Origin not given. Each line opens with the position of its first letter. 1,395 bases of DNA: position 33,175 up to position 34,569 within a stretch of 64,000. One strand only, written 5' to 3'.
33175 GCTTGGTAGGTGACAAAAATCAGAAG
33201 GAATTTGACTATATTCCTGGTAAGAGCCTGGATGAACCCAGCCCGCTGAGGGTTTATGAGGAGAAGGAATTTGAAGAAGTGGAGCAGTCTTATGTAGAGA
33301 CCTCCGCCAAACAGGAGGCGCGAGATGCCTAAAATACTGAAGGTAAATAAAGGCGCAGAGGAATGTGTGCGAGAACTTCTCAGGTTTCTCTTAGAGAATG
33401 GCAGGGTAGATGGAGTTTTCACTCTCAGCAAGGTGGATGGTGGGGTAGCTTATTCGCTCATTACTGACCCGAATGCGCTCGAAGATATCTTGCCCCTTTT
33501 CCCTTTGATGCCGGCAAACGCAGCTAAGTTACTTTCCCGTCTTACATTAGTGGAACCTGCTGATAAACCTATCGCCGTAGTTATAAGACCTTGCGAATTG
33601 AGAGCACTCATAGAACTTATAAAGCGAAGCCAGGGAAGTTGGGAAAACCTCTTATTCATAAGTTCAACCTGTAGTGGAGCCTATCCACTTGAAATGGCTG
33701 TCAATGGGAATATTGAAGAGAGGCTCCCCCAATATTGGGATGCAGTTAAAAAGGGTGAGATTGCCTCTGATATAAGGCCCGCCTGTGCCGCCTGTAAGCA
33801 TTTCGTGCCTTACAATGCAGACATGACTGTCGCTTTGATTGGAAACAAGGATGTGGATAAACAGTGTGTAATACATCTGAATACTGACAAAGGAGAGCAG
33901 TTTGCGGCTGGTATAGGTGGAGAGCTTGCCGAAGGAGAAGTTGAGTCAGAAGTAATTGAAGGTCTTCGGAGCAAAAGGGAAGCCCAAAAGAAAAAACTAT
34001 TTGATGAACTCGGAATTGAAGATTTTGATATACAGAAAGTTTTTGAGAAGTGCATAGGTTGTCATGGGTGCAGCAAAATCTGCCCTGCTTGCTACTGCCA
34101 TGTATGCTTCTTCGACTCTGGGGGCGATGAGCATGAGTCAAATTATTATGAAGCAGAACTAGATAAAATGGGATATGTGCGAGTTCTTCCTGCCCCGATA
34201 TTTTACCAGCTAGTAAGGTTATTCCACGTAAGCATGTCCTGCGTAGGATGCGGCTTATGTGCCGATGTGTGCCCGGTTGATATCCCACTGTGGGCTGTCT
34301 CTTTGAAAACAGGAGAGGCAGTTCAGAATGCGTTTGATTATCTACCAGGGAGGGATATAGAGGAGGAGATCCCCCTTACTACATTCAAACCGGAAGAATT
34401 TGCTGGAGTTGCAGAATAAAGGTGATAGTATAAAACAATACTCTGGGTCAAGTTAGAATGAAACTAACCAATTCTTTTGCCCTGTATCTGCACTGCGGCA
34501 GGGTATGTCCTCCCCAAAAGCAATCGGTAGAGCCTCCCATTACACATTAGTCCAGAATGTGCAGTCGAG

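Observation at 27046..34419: Candidate persulfide-regulated HdrA module: csoR-like | mvhD-dsrE-tusA-mvhD-hdrA-hdrA-flxC-like x2, without HdrBC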

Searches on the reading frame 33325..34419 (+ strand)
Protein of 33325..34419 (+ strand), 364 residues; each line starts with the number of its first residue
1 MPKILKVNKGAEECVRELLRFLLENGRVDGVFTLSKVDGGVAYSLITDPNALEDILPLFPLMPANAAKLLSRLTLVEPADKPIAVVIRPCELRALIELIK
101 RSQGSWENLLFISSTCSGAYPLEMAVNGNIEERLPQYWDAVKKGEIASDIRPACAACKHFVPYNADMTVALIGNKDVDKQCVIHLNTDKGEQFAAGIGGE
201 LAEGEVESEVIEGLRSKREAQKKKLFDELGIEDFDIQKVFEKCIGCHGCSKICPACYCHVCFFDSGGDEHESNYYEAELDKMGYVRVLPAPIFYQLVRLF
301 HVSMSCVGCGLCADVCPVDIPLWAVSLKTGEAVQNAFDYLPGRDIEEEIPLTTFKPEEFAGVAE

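Call 3: search_protein_families(library=pfam, proteins=[window:33325-34419:+], max_evalue=0.01)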
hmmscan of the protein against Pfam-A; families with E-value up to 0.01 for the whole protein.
window:33325-34419:+ (364 aa): 14 families
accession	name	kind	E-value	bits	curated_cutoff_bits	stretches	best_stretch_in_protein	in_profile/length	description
PF00037.32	Fer4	-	2.3e-09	37.1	21.1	2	305-320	7-22/24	4Fe-4S binding domain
PF04432.18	FrhB_FdhB_C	-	3.7e-08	33.8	23.3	1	82-197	3-136/150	Coenzyme F420 hydrogenase/dehydrogenase, beta subunit C terminus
PF12797.12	Fer4_2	-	5.9e-07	29.5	24.5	2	300-318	4-22/22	4Fe-4S binding domain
PF13237.11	Fer4_10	-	1.6e-06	28.3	25.5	1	305-318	8-21/53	4Fe-4S dicluster domain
PF13183.11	Fer4_8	-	7.3e-06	26.9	27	1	241-320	3-68/68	4Fe-4S dicluster domain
PF17179.9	Fer4_22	-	8e-06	27.1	27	0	303-320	78-95/95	4Fe-4S dicluster domain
PF14697.11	Fer4_21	-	1e-05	26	35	1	302-319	37-55/59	4Fe-4S dicluster domain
PF13187.11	Fer4_9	-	5.4e-05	23.6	27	1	242-319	1-50/52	4Fe-4S dicluster domain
PF13484.11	Fer4_16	-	0.00029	22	30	0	306-318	2-14/66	4Fe-4S double cluster binding domain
PF12838.12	Fer4_7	-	0.0003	21.6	27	1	242-320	1-52/52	4Fe-4S dicluster domain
PF13534.11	Fer4_17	-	0.00078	20.4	22.2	0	242-320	1-60/61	4Fe-4S dicluster domain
PF12798.12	Fer4_3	-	0.0031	18.7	27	1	306-320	1-15/15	4Fe-4S binding domain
PF25160.1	LdpA_Fe-S-bd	-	0.0089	16.2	27.6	1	303-319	25-41/49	LdpA Fe-S cluster-binding domain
PF12800.12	Fer4_4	-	0.0095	16.7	24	1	305-318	3-16/17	4Fe-4S binding domain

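Call 4: search_protein_families(library=ncbifam, proteins=[window:33325-34419:+], max_evalue=0.01)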
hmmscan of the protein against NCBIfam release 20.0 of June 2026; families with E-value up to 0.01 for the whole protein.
window:33325-34419:+ (364 aa): 30 families (the best 25 are shown)
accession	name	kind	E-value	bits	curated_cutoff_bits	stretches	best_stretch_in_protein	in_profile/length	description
NF038196.1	ferrodoxin_EFR1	subfamily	1e-07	32.3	75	1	297-319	177-199/242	EFR1 family ferrodoxin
TIGR01971.1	NuoI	subfamily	4.4e-07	29.5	113.05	1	303-327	41-66/121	NADH-quinone oxidoreductase, chain I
NF006183.0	PRK08318.1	equivalog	2.8e-06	26.3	335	1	303-330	376-403/422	NAD-dependent dihydropyrimidine dehydrogenase subunit PreA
NF042909.1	FMH_DH_FwdF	exception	4.4e-06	26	375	1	299-319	10-30/336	tungsten-dependent formylmethanofuran dehydrogenase subunit FwdF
NF004537.0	PRK05888.1-3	equivalog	5.5e-06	26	163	1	305-323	69-87/204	NADH-quinone oxidoreductase subunit NuoI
NF004545.0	PRK05888.3-1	equivalog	1e-05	25.3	229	0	297-318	59-80/154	NADH-quinone oxidoreductase subunit NuoI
TIGR02936.1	fdxN_nitrog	equivalog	7.4e-05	22.8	80.55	1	240-260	69-90/91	ferredoxin III, nif-specific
NF040833.1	sulfhyd_HydB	equivalog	7.9e-05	21.7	750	0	218-259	208-249/367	NADPH-dependent hydrogenase/sulfhydrogenase 1 subunit beta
NF040612.1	F420_dehyd_FpoI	exception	0.00013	21.7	180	0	305-318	43-56/135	F420H2 dehydrogenase subunit FpoI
NF004914.0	PRK06273.1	equivalog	0.00024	20.9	163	0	239-255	48-65/167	ferredoxin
TIGR01944.1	rnfB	subfamily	0.00025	20.6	68.7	0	304-319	113-128/190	RnfABCDGE type electron transport complex subunit B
TIGR03048.1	PS_I_psaC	equivalog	0.00033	20.8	130.65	0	238-255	5-22/80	photosystem I iron-sulfur center protein PsaC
NF007204.0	PRK09625.1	equivalog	0.00034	20.6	125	0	304-320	89-105/133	pyruvate flavodoxin oxidoreductase subunit delta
NF010590.0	PRK13984.1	equivalog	0.00045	18.5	946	0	240-255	49-64/611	putative oxidoreductase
NF004541.0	PRK05888.2-2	equivalog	0.00068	19.5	217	0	305-319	62-109/168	NADH-quinone oxidoreductase subunit NuoI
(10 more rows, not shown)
